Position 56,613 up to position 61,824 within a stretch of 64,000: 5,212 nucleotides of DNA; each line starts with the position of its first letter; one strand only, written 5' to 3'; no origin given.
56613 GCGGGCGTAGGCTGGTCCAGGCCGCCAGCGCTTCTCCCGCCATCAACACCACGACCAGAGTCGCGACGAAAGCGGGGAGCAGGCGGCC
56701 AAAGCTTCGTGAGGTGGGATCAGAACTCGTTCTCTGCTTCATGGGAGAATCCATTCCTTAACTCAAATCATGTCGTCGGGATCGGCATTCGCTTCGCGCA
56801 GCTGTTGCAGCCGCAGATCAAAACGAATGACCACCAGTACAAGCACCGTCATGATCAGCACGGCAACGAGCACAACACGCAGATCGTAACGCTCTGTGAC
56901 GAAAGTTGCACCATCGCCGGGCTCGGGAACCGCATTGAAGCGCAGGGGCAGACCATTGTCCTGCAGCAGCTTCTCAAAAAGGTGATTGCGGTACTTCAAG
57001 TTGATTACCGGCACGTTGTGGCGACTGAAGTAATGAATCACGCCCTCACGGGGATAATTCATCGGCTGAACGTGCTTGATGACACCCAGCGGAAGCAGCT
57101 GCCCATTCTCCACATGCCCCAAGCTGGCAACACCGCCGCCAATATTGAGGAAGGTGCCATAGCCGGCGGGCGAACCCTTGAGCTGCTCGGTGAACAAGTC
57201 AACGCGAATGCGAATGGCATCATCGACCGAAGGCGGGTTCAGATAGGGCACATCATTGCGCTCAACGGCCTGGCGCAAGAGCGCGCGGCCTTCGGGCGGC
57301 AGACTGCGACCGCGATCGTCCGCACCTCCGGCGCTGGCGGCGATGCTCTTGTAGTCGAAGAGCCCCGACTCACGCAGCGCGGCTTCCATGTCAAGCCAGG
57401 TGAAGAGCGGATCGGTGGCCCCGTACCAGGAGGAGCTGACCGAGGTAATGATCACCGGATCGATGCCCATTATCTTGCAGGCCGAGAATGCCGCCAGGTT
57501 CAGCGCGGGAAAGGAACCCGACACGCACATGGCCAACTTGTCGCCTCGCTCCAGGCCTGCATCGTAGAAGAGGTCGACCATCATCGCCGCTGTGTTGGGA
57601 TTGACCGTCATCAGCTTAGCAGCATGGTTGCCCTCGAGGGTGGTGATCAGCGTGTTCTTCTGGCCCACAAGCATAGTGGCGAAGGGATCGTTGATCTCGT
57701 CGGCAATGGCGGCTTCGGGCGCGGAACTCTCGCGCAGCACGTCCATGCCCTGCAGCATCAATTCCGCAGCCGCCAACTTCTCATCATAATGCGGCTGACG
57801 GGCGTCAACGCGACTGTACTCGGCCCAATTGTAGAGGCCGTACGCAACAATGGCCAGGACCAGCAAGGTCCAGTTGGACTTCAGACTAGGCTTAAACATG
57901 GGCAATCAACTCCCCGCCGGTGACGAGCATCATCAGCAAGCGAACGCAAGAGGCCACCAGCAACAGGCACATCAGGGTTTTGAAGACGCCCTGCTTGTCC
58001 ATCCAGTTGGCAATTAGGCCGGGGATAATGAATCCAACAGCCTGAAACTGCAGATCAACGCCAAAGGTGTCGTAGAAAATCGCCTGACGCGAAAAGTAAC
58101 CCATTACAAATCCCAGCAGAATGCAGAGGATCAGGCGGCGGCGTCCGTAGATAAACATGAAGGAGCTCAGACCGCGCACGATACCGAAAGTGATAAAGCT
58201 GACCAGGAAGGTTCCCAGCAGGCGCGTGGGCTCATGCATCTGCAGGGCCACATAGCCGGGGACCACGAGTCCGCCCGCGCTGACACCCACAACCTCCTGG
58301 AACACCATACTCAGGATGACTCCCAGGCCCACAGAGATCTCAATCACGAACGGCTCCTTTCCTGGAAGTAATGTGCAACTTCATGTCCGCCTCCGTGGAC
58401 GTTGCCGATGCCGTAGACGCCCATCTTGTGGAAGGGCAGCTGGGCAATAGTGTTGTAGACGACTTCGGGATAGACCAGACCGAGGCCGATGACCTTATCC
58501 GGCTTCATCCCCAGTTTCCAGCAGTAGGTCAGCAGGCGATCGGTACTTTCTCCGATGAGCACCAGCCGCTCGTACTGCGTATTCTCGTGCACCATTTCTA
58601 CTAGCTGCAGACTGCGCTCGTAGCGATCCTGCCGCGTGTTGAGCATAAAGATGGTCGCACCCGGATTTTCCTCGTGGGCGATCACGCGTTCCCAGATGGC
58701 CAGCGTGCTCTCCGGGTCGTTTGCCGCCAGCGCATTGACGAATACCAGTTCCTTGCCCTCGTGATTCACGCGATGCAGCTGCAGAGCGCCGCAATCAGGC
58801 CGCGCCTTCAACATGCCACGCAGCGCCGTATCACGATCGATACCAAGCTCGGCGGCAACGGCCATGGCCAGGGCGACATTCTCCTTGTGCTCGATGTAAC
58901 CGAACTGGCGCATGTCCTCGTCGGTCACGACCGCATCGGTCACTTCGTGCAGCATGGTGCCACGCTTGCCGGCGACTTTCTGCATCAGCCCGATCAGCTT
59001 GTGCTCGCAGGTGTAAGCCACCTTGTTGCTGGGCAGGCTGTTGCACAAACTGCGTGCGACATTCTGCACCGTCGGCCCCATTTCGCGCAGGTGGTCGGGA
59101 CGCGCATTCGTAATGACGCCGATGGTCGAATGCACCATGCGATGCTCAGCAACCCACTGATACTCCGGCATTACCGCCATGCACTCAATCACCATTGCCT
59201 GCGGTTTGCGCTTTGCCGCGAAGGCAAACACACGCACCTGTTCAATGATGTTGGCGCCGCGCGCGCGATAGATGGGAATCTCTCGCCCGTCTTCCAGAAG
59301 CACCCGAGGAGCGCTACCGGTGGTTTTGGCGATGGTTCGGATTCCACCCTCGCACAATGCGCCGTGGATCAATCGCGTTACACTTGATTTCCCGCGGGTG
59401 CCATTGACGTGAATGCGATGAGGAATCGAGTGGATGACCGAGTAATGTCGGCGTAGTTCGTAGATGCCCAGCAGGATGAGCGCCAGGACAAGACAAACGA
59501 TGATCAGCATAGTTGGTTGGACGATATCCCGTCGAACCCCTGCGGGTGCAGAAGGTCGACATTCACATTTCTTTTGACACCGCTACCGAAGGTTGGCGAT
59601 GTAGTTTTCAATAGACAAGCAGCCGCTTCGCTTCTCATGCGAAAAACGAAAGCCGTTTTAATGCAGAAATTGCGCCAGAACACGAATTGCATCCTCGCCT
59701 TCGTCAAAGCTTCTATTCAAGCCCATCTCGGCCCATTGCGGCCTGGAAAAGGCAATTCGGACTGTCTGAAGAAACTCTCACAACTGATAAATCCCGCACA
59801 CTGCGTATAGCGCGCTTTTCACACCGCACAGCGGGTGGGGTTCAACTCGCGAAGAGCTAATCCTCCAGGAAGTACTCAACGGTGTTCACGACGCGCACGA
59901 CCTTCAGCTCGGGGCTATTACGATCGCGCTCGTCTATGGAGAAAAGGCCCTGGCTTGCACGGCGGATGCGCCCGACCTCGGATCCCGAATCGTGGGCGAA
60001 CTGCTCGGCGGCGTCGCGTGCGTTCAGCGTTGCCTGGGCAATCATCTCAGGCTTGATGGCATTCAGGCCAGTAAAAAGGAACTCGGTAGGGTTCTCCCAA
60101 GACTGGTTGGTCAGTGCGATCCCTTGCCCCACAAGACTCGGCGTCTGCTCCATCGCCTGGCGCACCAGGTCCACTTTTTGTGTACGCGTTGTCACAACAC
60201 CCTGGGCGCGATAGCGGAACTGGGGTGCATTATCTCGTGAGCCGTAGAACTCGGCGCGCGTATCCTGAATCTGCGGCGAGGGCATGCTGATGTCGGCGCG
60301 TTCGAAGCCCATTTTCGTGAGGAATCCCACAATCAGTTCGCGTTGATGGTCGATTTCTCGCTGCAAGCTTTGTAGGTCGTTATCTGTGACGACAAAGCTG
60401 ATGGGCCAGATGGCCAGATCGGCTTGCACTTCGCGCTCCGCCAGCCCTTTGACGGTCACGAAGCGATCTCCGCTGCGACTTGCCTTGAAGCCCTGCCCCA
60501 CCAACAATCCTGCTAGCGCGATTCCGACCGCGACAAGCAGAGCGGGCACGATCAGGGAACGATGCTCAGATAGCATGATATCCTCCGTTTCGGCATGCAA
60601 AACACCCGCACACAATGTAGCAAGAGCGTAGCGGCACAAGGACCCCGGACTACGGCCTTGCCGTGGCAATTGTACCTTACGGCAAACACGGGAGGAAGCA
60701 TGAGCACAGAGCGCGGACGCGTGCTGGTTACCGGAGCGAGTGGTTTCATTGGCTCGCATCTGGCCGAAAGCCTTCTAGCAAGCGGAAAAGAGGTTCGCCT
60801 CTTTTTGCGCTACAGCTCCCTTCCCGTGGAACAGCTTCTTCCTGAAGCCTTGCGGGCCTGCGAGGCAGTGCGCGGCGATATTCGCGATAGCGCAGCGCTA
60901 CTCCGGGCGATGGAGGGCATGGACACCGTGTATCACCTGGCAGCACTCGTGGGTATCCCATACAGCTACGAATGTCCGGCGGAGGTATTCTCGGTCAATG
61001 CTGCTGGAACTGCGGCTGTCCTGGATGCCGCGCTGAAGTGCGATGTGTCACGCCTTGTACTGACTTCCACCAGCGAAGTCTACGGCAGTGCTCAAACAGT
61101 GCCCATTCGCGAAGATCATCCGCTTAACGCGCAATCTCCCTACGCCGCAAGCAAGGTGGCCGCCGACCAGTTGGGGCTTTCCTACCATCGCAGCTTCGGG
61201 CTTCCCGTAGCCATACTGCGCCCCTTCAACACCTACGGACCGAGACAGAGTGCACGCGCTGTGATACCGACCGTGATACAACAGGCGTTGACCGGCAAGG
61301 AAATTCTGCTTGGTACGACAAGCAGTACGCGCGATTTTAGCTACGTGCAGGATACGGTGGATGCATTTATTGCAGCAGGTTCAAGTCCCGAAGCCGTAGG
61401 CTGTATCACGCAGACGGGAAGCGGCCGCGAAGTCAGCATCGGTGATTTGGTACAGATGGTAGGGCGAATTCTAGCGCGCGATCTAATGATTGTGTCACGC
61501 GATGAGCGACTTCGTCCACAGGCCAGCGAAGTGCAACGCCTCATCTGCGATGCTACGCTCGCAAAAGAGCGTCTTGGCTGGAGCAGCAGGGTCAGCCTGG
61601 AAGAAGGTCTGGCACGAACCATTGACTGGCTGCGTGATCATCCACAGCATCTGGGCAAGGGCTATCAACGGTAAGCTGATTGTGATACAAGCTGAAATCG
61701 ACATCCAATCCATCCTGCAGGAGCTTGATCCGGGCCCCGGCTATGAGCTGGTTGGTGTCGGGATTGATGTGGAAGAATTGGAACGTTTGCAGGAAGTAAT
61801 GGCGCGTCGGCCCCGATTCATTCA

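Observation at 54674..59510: Poly-gamma-glutamate synthesis operon extended with a periplasmic protein and an outer-membrane beta-barrel: candidate complete Gram-negative PGA synthesis-export locus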

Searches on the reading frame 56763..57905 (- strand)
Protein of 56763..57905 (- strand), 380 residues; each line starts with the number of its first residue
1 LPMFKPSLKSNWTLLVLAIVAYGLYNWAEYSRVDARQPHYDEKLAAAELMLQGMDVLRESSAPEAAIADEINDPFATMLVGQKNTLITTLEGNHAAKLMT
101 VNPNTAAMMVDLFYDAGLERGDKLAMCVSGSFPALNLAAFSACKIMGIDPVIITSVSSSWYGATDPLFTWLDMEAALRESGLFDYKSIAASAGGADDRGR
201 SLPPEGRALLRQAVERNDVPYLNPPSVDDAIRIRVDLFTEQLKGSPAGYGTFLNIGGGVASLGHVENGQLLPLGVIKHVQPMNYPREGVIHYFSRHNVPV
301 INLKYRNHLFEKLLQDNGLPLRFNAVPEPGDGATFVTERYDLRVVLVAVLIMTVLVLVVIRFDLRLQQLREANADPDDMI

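Call 3: search_protein_families(library=pfam, proteins=[window:56763-57905:-], max_evalue=0.1)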
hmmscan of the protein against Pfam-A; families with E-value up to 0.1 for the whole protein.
window:56763-57905:- (380 aa): 0 families

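Call 4: search_protein_families(library=ncbifam, proteins=[window:56763-57905:-], max_evalue=0.1)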
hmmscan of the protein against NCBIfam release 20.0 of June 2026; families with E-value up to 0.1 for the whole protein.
window:56763-57905:- (380 aa): 2 families
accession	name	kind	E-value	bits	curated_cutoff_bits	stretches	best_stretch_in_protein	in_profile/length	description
TIGR04332.1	gamma_Glu_sys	subfamily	1.2e-80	271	100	1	12-324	2-304/307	poly-gamma-glutamate system protein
TIGR03394.1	indol_phenyl_DC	equivalog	0.0078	15.1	554.5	1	129-216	429-509/535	indolepyruvate/phenylpyruvate decarboxylase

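Call 35: search_solved_structures(query=window:56763-57905:-, max_evalue=1)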
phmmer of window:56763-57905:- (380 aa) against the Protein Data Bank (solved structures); distinct sequences matched with E-value up to 1: 1.
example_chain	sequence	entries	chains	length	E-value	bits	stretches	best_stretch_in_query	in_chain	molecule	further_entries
5gv1_A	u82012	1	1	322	0.35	13.1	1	180-263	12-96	Endo-1,4-beta-xylanase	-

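Call 39: find_homologous_proteins(query=window:56763-57905:-, max_evalue=0.001)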
Query window:56763-57905:- (380 aa): 147 proteins with E <= 0.001 among 8000 candidates; the best 120 are listed.
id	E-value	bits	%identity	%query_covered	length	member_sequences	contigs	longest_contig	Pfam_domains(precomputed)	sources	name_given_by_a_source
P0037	8.1e-251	849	100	99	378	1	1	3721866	-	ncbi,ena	-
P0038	2.9e-221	752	87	99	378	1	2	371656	-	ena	-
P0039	1.5e-161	556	62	99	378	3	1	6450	-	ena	-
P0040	7.7e-151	520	58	99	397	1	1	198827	-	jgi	jgi:poly-gamma-glutamate system protein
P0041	7.7e-149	514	58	99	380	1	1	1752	-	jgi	jgi:poly-gamma-glutamate system protein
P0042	4.1e-148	511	60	99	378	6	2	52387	-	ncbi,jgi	jgi:poly-gamma-glutamate system protein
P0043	5.3e-146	505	60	99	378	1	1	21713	-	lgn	-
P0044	2.2e-145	502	60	99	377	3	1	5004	-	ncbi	-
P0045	1.4e-144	500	59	99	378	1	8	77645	-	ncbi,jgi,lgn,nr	ncbi:MAG: poly-gamma-glutamate system protein [bacterium]|jgi:poly-gamma-glutamate system protein|nr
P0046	5.3e-144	498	59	97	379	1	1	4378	-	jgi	jgi:poly-gamma-glutamate system protein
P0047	1.1e-143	497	60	99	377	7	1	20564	-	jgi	-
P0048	1.9e-142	493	58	99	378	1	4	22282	-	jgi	jgi:poly-gamma-glutamate system protein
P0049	7.0e-142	491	58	99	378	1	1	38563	-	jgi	jgi:poly-gamma-glutamate system protein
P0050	1.9e-141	490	59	99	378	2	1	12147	-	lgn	-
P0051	4.6e-141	488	58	99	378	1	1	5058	-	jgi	-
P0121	3.4e-62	229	38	98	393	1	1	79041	-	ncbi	ncbi:MAG: poly-gamma-glutamate system protein [Acidobacteriota bacterium]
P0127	7.5e-59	218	36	99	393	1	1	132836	-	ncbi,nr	ncbi:MAG: poly-gamma-glutamate system protein [bacterium TMED46]|nr:MAG: poly-gamma-glutamate system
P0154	1.3e-55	207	34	93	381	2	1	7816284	-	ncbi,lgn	-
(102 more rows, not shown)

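Call 40: find_encoding_contigs(protein=P0121, flank=8000, max_places=1)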
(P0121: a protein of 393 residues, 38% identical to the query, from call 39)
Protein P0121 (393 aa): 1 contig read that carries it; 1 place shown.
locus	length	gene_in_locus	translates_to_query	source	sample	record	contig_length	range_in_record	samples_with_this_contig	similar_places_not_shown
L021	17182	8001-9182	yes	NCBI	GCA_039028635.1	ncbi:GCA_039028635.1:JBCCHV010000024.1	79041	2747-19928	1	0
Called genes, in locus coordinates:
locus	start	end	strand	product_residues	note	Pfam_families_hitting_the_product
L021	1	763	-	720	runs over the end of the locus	PF03176:MMPL, PF12349:Sterol-sensing (faint), PF03176:MMPL (weak), PF02460:Patched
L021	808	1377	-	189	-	PF04264:YceI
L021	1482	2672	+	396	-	PF21088:MS_channel_1st (weak), PF00924:MS_channel_2nd, PF21082:MS_channel_3rd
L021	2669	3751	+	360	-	PF00756:Esterase (faint), PF07859:Abhydrolase_3 (weak), PF12697:Abhydrolase_6, PF02230:Abhydrolase_2 (weak)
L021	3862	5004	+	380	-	-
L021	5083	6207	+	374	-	PF13205:Big_5 (faint)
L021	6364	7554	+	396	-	PF08245:Mur_ligase_M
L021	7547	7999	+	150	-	PF14102:Caps_synth_CapC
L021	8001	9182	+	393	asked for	-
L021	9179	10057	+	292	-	-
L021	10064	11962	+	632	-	-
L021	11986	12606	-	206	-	-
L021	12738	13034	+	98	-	PF00245:Alk_phosphatase (faint)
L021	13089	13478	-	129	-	PF01850:PIN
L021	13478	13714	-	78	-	PF22513:FitA-like_RHH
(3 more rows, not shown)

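Call 41: find_encoding_contigs(protein=P0127, flank=8000, max_places=1)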
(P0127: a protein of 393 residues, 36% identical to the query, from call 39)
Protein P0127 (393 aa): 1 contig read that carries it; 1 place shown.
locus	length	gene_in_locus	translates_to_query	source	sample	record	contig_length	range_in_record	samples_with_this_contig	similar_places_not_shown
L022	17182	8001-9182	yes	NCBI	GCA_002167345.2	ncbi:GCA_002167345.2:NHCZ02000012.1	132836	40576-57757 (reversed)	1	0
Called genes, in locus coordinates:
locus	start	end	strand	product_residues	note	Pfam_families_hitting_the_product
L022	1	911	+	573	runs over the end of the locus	PF05157:MshEN, PF00437:T2SSE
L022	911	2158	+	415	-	PF28597:T2SSF_N, PF00482:T2SSF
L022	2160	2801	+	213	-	PF01478:Peptidase_A24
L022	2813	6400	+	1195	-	PF08126:Propeptide_C25, PF01364:Peptidase_C25, PF00404:Dockerin_1 (weak)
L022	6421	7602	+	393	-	PF08245:Mur_ligase_M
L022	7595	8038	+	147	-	PF14102:Caps_synth_CapC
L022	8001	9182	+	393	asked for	-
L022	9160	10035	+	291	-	-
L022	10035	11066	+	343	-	-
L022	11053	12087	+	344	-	-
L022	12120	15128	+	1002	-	PF13860:FlgD_ig (weak), PF18962:Por_Secre_tail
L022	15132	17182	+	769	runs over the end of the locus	PF00246:Peptidase_M14, PF13620:CarboxypepD_reg, PF13715:CarbopepD_reg_2 (faint), PF18962:Por_Secre_tail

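Call 42: find_encoding_contigs(protein=P0154, flank=8000, max_places=1)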
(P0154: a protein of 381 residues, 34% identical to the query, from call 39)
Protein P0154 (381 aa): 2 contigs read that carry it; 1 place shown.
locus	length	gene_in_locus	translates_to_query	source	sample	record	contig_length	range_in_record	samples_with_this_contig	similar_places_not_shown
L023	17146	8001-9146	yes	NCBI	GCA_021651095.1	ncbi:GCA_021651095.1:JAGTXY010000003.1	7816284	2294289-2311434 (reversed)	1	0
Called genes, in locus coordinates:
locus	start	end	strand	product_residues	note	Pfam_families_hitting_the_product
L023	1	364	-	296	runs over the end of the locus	PF13474:SnoaL_3 (faint), PF12680:SnoaL_2 (weak), PF14534:DUF4440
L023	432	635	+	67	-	-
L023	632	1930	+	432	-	PF07690:MFS_1, PF00083:Sugar_tr, PF07690:MFS_1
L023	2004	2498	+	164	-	-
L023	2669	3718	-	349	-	PF13768:VWA_3 (weak)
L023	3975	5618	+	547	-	PF01011:PQQ (faint), PF13360:PQQ_2, PF13570:Beta-prop_ACSF4 (faint), PF13360:PQQ_2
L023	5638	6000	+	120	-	PF07883:Cupin_2 (weak)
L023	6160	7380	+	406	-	PF08245:Mur_ligase_M (weak)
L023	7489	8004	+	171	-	PF14102:Caps_synth_CapC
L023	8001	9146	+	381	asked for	-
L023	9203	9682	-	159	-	PF04978:MST, PF12867:DinB_2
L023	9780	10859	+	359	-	PF01207:Dus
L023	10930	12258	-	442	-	PF01595:CNNM, PF00571:CBS, PF03471:CorC_HlyC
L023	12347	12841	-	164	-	PF02130:YbeY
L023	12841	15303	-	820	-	PF07697:7TMR-HDED, PF07698:7TM-7TMR_HD, PF01966:HD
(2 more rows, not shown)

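Call 51: find_related_loci(query=A3, collection=metagenome_contigs, flank=7000)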
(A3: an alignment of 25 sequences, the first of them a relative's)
Query A3 (378 aa) in metagenome_contigs; peptide patterns used: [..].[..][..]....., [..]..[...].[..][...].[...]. (x = any residue, [..] = any of these).
600 stretches matched a pattern (row limit reached: there are more); 512 encode a relative of the query (tblastn E <= 1e-3); the best 80 are kept; 80 distinct loci.
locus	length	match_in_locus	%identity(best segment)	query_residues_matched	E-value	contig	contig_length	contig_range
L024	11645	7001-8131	61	1-378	3e-151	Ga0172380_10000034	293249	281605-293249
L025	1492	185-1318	56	1-378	2e-157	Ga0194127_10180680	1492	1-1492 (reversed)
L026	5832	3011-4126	43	1-378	8e-99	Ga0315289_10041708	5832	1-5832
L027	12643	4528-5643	41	1-378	2e-92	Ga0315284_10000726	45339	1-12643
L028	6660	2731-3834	41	1-378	4e-92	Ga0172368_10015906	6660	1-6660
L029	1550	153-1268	41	1-378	1e-97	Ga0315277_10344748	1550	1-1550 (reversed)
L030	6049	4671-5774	43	1-378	1e-90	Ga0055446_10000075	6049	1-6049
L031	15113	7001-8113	40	2-378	4e-89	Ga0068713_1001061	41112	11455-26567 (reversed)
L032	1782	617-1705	44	1-369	8e-93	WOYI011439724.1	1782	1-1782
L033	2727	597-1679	40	1-367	2e-87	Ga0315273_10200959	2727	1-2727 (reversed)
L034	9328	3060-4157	42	1-373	4e-85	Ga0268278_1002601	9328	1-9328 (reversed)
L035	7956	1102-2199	42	1-373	4e-85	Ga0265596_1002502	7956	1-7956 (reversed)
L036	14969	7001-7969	43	27-358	3e-85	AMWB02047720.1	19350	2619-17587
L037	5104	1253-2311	42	1-358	1e-84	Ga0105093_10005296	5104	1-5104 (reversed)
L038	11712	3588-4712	38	1-378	2e-84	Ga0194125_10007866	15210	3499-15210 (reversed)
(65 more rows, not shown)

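Call 71: search_solved_structures(query=A3, max_evalue=5)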
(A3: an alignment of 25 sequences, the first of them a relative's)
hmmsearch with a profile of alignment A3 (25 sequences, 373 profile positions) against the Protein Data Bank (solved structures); distinct sequences matched with E-value up to 5: 2.
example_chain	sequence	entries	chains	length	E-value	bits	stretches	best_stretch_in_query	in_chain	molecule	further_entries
2fic_A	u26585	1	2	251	0.79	11.6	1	162-227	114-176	Myc box-dependent-interacting protein 1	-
5gv1_A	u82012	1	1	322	1.1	11.1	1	178-260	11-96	Endo-1,4-beta-xylanase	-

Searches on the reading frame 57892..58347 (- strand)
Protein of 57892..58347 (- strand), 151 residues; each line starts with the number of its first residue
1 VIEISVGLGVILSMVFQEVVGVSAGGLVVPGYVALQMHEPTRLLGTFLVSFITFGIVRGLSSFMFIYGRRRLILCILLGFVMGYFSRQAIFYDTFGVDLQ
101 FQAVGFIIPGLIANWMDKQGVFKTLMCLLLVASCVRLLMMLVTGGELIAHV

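Call 3: search_protein_families(library=pfam, proteins=[window:57892-58347:-], max_evalue=0.1)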
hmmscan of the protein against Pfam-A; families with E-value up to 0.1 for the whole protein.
window:57892-58347:- (151 aa): 1 family
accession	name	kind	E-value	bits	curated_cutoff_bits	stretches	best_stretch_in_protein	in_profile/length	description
PF14102.11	Caps_synth_CapC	-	4.1e-34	118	27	1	8-125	1-119/119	Capsule biosynthesis CapC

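Call 4: search_protein_families(library=ncbifam, proteins=[window:57892-58347:-], max_evalue=0.1)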
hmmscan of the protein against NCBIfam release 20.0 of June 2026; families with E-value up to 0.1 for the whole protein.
window:57892-58347:- (151 aa): 1 family
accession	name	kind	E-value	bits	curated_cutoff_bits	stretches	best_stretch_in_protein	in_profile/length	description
TIGR04011.1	poly_gGlu_PgsC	equivalog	3.8e-38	130.8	96.45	1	6-135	1-131/132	poly-gamma-glutamate biosynthesis protein PgsC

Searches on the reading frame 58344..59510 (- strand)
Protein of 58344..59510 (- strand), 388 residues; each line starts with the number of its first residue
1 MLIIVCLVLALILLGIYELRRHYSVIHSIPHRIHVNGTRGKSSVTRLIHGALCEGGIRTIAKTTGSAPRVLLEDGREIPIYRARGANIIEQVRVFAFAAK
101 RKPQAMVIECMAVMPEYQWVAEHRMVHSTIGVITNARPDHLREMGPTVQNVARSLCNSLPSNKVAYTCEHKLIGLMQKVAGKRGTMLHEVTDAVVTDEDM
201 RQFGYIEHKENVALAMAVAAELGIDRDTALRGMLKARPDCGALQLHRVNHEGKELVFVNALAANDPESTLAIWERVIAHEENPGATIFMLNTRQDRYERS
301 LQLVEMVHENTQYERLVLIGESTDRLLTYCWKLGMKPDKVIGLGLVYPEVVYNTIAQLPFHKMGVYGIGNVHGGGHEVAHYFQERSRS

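Call 3: search_protein_families(library=pfam, proteins=[window:58344-59510:-], max_evalue=0.1)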
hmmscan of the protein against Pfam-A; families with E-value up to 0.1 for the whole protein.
window:58344-59510:- (388 aa): 1 family
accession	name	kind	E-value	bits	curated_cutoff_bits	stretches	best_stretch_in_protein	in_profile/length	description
PF08245.18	Mur_ligase_M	-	5.3e-06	27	24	1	35-154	1-105/200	Mur ligase middle domain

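Call 4: search_protein_families(library=ncbifam, proteins=[window:58344-59510:-], max_evalue=0.1)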
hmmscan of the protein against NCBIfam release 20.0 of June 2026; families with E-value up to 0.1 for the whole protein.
window:58344-59510:- (388 aa): 7 families
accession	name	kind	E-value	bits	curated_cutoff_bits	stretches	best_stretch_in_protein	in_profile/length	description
TIGR04012.1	poly_gGlu_PgsB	equivalog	3.5e-128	427.6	222.7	1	2-382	1-380/380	poly-gamma-glutamate synthase PgsB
TIGR01499.1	folC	subfamily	0.00076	19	162.65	0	30-59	18-47/400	bifunctional protein FolC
NF053648.1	pMurE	equivalog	0.027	13.2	600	1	30-142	98-204/464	pseudomurein biosynthesis peptide ligase pMurE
NF047860.1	Tet-DihydfolSynFolCMyb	equivalog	0.033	13.1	700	0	32-58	65-91/468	bifunctional tetrahydrofolate synthase/dihydrofolate synthase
TIGR01085.1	murE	subfamily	0.047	12.6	257.3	0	33-141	88-191/472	UDP-N-acetylmuramyl-tripeptide synthetase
NF001124.0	PRK00139.1-2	equivalog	0.067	11.9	476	0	32-59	111-138/500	UDP-N-acetylmuramoyl-L-alanyl-D-glutamate--2,6-diaminopimelate ligase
TIGR01087.1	murD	equivalog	0.071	12.2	211.95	0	32-60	106-134/441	UDP-N-acetylmuramoyl-L-alanine--D-glutamate ligase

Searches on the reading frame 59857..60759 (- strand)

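Call 32: search_protein_families(library=pfam, proteins=[window:59857-60759:-], max_evalue=0.01)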
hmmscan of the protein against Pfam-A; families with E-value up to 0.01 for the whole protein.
window:59857-60759:- (300 aa): 1 family
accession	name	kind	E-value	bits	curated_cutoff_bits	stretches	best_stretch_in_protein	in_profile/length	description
PF04402.19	SIMPL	-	3.3e-16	60.6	25.2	1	101-270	1-160/205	Protein of unknown function (DUF541)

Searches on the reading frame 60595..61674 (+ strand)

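Call 66: search_protein_families(library=pfam, proteins=[window:60595-61674:+], max_evalue=0.001)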
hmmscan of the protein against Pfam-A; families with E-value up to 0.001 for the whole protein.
window:60595-61674:+ (359 aa): 9 families
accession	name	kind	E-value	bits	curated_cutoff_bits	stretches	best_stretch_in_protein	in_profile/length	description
PF16363.11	GDP_Man_Dehyd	-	2.3e-67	228.2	27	1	44-341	1-331/332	GDP-mannose 4,6 dehydratase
PF01370.27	Epimerase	-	2.4e-59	201.1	20.9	1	43-267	1-230/240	NAD dependent epimerase/dehydratase family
PF01073.25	3Beta_HSD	-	2e-25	89.8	22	1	44-261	1-228/280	3-beta hydroxysteroid dehydrogenase/isomerase family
PF02719.21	Polysacc_synt_2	-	1.2e-19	71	20.2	1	43-289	1-243/293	Polysaccharide biosynthesis protein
PF07993.18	NAD_binding_4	-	1e-15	58.1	20.1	1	45-215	1-209/258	Male sterility protein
PF13460.12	NAD_binding_10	-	3.6e-15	56.7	27.2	1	47-211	1-144/184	NAD(P)H-binding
PF04321.23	RmlD_sub_bind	-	4.4e-10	39.6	27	1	42-194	2-136/287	RmlD substrate binding domain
PF00106.31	adh_short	-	1.5e-06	28.3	26.6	1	43-193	3-159/195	short chain dehydrogenase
PF05368.20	NmrA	-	2.3e-06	27.9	27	1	41-154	3-102/298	NmrA-like family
